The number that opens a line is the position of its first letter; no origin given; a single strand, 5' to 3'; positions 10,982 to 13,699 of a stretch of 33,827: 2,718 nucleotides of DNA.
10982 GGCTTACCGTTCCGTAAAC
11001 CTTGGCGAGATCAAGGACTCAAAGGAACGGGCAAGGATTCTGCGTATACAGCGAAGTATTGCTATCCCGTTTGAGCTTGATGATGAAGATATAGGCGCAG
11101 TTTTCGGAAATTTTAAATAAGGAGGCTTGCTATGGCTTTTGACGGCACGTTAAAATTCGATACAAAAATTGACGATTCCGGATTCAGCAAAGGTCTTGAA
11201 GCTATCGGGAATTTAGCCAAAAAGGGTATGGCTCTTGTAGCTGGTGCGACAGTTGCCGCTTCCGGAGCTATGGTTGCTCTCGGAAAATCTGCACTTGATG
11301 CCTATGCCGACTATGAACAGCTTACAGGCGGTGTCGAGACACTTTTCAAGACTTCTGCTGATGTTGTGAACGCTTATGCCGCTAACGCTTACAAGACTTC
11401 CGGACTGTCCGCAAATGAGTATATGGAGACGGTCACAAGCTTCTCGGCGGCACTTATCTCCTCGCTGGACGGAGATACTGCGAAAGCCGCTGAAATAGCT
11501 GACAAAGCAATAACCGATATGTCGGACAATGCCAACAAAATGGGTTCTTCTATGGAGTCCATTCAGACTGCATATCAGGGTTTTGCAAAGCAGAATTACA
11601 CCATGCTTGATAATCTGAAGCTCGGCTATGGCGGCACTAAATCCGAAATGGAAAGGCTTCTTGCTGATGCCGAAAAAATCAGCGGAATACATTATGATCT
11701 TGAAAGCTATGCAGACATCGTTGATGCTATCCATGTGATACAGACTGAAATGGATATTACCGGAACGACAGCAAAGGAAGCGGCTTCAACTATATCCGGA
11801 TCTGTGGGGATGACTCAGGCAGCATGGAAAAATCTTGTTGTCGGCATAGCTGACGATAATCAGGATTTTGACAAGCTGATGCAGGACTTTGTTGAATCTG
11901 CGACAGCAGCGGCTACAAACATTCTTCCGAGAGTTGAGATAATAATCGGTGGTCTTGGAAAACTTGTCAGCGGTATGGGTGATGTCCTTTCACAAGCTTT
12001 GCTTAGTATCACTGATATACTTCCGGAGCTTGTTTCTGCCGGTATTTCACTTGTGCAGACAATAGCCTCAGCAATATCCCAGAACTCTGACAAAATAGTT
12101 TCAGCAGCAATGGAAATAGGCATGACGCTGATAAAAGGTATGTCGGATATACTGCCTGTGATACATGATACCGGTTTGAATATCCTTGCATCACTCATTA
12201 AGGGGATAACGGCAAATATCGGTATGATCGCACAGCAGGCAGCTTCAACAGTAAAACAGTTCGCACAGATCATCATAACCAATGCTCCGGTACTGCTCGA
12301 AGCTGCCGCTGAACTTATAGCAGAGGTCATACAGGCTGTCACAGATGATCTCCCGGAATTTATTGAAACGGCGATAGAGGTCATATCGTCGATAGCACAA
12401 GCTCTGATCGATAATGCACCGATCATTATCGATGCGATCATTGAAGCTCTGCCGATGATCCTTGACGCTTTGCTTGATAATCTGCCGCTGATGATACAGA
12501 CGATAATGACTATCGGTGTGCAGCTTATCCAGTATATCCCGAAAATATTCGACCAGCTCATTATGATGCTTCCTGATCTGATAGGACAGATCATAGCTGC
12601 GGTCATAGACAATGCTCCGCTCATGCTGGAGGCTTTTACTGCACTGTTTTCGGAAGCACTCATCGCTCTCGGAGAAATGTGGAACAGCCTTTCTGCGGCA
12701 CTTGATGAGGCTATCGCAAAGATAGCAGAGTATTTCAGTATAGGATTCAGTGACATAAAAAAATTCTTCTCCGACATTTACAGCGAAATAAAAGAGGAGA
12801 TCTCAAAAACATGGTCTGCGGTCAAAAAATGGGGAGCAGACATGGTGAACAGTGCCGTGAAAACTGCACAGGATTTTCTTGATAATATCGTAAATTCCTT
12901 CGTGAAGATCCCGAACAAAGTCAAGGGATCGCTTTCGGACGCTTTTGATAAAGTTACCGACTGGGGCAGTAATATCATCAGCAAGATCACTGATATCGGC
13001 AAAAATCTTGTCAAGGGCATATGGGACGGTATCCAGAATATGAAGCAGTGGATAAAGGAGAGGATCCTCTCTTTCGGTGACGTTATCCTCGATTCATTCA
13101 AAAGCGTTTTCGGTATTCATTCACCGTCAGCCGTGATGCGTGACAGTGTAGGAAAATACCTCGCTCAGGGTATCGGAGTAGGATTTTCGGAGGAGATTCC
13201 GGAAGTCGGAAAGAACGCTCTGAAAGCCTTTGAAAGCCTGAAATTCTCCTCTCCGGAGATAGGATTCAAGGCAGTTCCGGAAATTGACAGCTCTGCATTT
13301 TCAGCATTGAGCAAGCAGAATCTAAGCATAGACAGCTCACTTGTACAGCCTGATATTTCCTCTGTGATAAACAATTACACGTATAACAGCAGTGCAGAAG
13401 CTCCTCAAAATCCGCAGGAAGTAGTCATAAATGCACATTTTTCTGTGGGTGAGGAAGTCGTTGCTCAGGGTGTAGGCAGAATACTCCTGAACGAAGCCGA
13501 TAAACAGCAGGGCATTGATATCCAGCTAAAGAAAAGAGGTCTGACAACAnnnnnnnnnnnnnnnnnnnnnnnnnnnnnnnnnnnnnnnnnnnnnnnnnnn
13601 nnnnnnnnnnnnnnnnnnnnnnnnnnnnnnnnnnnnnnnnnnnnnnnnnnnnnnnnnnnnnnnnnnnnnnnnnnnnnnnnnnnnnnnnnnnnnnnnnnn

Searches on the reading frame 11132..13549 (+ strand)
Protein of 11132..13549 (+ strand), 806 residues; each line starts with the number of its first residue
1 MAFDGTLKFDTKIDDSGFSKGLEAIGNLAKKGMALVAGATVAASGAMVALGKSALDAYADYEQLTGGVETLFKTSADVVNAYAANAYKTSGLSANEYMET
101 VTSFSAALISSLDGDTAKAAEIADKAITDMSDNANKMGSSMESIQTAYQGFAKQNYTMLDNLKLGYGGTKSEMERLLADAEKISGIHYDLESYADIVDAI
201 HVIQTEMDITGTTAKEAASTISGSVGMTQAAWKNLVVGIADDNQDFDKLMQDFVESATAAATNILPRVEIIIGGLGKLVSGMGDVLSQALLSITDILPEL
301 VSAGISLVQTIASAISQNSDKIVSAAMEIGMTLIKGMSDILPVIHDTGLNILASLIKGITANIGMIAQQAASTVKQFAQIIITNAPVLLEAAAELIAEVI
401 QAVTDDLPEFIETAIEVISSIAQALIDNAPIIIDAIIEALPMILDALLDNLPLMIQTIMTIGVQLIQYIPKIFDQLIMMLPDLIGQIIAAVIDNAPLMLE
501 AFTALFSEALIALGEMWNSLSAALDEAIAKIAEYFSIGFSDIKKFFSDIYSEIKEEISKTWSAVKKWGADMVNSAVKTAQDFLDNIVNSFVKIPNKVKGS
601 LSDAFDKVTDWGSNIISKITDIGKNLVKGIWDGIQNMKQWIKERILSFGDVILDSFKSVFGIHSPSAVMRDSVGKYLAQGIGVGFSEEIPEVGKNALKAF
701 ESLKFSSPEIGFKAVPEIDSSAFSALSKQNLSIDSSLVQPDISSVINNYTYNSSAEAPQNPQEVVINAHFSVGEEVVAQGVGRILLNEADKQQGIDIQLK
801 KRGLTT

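Call 3: search_protein_families(library=pfam, proteins=[window:11132-13549:+], max_evalue=1)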
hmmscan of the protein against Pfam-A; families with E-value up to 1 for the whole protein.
window:11132-13549:+ (806 aa): 10 families
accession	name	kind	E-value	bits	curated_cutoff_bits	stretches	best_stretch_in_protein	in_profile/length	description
PF05778.17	Apo-CIII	-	0.0045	17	34.1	1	570-621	13-62/69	Apolipoprotein CIII (Apo-CIII)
PF01442.23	Apolipoprotein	-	0.014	15.5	90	0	72-151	2-78/190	Apolipoprotein A1/A4/E domain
PF25782.1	TPR_CAND1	-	0.048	14.3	32.8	0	377-425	33-82/126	CAND1-like, TPR repeats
PF01031.25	Dynamin_M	-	0.069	12.8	28.5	1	540-625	73-152/287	Dynamin central region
PF17279.8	DUF5344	-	0.1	13.6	27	0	116-158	27-69/87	Family of unknown function (DUF5344)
PF22158.1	M157_N_1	-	0.13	12.7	27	1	74-142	39-107/139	MHC class I-like protein M157, N-terminal domain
PF23864.1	DUF7222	-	0.17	12.6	27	1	539-581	37-81/108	Domain of unknown function (DUF7222)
PF09903.14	DUF2130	-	0.23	11.2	26.7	1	523-586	184-247/255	Uncharacterized protein conserved in bacteria (DUF2130)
PF10360.14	DUF2433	-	0.33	11.5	27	0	545-603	16-71/124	Protein of unknown function (DUF2433)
PF24436.2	INTS7_N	-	0.95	8.9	42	0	384-483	346-446/503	Integrator complex subunit 7, N-terminal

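Call 4: search_protein_families(library=phrogs, proteins=[window:11132-13549:+], max_evalue=0.01)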
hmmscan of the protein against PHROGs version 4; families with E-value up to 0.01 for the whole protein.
window:11132-13549:+ (806 aa): 29 families (the best 25 are shown)
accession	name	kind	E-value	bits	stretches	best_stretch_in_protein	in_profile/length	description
phrog_58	-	tail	7.8e-83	280.7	1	23-762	303-1029/1544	tail length tape measure protein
phrog_6900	-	tail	1.7e-74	251.9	1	15-202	51-235/235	tail length tape measure protein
phrog_3981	-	tail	7.5e-65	221.1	2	9-425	7-371/584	tail length tape measure protein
phrog_991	-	tail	2.8e-56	191.9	2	18-427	251-794/1966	tail length tape measure protein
phrog_5493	-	tail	8.5e-54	184.3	1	35-736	428-1056/1102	tail length tape measure protein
phrog_1272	-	tail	8.5e-50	170.6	2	516-720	1315-1547/1606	tail length tape measure protein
phrog_1204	-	tail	7e-42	144.5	3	279-579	721-1013/1483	tail protein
phrog_4372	-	tail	5.5e-32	111.3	3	256-405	1115-1264/1681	tail length tape measure protein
phrog_305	-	tail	1.2e-30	107.9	2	378-694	430-743/1001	tail length tape measure protein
phrog_4200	-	tail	2.1e-19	70.5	2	441-692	337-617/732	tail length tape measure protein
phrog_1535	-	tail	5.4e-15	55.6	1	97-687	397-1049/1152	tail length tape measure protein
phrog_1686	-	tail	1.4e-14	54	1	598-757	1022-1177/1224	tail length tape measure protein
phrog_4070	-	tail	1e-12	48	1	289-631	71-395/989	tail length tape measure protein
phrog_167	-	tail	2.6e-12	46.3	1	29-659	355-984/1555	tail length tape measure protein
phrog_26805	-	unknown function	4.5e-09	36.2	1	596-696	500-599/697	-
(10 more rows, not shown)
